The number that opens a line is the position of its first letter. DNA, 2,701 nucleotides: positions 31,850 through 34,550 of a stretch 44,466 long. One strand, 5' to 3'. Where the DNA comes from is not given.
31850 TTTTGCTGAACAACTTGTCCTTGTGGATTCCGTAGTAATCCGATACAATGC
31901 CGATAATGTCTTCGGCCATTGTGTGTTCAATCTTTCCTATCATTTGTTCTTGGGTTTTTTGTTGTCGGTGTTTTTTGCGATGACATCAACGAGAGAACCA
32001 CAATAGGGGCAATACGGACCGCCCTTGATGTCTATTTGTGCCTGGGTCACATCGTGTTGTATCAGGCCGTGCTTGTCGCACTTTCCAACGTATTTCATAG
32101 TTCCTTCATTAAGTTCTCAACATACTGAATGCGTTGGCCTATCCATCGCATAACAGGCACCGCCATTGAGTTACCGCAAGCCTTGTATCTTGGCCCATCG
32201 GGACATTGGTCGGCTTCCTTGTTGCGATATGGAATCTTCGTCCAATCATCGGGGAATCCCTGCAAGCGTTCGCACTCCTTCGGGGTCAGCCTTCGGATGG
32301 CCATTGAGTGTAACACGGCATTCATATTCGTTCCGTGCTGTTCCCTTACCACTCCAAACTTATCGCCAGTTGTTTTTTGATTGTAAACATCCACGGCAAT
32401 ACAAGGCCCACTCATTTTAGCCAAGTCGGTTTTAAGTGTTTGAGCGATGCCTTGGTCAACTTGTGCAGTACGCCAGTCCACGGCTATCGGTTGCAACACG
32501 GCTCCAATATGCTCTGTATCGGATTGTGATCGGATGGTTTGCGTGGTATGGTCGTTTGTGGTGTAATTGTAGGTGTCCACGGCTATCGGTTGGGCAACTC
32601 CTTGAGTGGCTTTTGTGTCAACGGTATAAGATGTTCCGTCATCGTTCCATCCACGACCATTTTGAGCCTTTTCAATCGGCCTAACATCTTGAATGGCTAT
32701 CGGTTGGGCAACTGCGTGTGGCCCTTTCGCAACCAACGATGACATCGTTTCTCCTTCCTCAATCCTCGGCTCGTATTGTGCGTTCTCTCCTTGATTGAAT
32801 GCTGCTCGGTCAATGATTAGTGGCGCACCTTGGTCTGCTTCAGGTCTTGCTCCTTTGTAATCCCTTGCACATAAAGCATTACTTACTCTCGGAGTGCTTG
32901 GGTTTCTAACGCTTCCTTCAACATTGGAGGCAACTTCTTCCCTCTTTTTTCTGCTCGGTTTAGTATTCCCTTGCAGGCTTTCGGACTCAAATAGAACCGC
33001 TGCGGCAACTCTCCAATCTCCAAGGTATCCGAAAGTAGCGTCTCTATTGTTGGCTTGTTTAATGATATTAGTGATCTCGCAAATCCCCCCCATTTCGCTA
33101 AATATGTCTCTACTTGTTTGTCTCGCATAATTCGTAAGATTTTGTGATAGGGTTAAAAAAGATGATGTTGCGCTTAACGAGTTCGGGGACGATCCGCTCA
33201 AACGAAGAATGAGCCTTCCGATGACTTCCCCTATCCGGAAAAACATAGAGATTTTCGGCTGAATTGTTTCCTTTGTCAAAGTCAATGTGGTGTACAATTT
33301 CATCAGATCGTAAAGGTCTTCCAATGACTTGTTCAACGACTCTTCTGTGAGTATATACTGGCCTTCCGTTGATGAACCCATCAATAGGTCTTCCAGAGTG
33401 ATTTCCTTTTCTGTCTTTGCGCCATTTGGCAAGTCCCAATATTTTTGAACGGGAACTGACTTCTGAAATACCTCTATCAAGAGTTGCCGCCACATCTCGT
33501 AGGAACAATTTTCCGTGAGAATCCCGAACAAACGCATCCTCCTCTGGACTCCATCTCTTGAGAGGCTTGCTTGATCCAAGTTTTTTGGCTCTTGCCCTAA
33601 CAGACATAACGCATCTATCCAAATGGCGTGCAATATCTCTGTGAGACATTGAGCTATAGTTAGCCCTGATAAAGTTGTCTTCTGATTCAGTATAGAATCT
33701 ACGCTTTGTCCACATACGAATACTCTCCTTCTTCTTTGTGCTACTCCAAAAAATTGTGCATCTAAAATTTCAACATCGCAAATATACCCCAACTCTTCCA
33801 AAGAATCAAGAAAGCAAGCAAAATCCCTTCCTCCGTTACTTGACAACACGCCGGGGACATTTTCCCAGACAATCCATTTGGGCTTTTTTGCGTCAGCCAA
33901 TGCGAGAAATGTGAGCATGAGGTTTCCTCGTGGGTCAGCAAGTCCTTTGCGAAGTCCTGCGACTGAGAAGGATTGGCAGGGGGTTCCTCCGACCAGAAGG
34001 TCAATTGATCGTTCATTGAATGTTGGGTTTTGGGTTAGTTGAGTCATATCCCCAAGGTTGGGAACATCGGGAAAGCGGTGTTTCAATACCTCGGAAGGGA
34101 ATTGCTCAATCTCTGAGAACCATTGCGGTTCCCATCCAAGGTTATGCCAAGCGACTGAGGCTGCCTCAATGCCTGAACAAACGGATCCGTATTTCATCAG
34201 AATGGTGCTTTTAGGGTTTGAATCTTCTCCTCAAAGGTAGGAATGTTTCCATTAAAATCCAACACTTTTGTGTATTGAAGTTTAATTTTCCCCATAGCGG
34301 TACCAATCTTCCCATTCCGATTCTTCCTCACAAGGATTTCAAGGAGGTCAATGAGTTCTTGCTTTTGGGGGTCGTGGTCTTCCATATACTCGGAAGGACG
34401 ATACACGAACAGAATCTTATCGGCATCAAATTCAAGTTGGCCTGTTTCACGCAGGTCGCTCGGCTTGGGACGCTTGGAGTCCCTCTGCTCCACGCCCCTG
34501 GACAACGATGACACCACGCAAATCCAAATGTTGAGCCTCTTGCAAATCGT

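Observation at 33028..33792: HNH endonuclease gene nested out of frame inside a C5-methyltransferase ORF that stays open through the whole insert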

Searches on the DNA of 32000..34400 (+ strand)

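Call 4: search_rna_families(source=window, start=32000, end=34400, threshold=evalue, max_evalue=1, show_alignments=3)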
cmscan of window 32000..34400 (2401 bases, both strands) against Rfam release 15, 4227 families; matches with E-value up to 1: 0.
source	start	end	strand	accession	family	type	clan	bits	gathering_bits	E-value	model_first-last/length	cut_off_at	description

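Call 5: search_dna_similar(query=window:32000-34300:+, collection=phages, mode=distant, max_rows=30)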
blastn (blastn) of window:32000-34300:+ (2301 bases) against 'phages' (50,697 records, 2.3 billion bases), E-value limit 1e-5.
Records with a match: 14; places in all: 14; records where one place covers at least 80% of the query: 0.
Best place of each record, by identity: 60-80% 14.
By first word of the organism name: Pseudomonas 3; Roseobacter 2; Burkholderia 2; Caudoviricetes 1; Pasteurella 1; Pseudanabaena 1; Akkermansia 1; Caulobacter 1; Sinorhizobium 1; Vibrio 1.
By host as written in the record: - 3; Roseobacter sp. FZCC0197 2; Pasteurella multocida 1; Pseudanabaena sp. 1; Akkermansia muciniphila 1; Caulobacter vibrioides CB15 1; Pseudomonas aeruginosa PA1 1; Pseudomonas aeruginosa 1; and 3 more.
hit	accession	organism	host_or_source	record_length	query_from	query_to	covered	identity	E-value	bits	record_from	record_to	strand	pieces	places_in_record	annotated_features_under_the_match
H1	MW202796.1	Caudoviricetes sp.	Manatee Spring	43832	139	2197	28%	70.7%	2e-33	295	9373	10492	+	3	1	cytosine specific methyltransferase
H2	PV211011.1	Roseobacter phage CRP-821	Roseobacter sp. FZCC0197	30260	139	2174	26%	71.5%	2e-39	314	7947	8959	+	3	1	DNA cytosine methyltransferase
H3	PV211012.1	Roseobacter phage CRP-822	Roseobacter sp. FZCC0197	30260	139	2174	26%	71.5%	2e-39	314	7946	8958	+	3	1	DNA cytosine methyltransferase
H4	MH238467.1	Pasteurella phage Pm86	Pasteurella multocida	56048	139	2192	13%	71.7%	2e-15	155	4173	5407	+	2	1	DNA-cytosine methylase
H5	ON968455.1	Pseudanabaena phage Pan4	Pseudanabaena sp.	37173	181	1992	12%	75.0%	1e-23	179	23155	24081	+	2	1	DNA cytosine methyltransferase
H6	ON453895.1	Akkermansia phage Chantilly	Akkermansia muciniphila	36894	1975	2198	10%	69.2%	2e-14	89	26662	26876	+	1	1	DNA-cytosine methyltransferase | hypothetical protein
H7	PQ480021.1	Caulobacter phage DMCA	Caulobacter vibrioides CB15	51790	1820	2008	8%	69.9%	6e-14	86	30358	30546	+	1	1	cytosine-specific DNA methyltransferase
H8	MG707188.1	Pseudomonas phage TC7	Pseudomonas aeruginosa PA1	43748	129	298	7%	68.8%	2e-8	69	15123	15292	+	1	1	DNA-cytosine methyltransferase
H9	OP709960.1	Pseudomonas phage zjk6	Pseudomonas aeruginosa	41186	139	298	7%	68.9%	2e-7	65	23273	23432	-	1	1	hypothetical protein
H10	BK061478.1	Pseudomonas phage vB_PaeS-D14E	Pseudomonas aeruginosa strain 3-38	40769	139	298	7%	68.9%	2e-7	65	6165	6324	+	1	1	DNA-cytosine methyltransferase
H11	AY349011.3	Burkholderia phage Bcep22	-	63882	2044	2198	7%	71.0%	3e-11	78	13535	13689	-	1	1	putative DNA methylase | hypothetical protein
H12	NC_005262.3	Burkholderia phage Bcep22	-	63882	2044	2198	7%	71.0%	3e-11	78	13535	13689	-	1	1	DNA methyltransferase | hypothetical protein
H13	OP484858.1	Sinorhizobium phage NV1.1.1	Sinorhizobium meliloti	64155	181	278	4%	75.5%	5e-9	70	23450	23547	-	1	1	dmt: methyltransferase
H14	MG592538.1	Vibrio phage 1.171.O._10N.261.52.F12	Vibrio lentus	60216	930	1006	3%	77.9%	7e-7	64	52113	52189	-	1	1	C-5 cytosine-specific DNA methylase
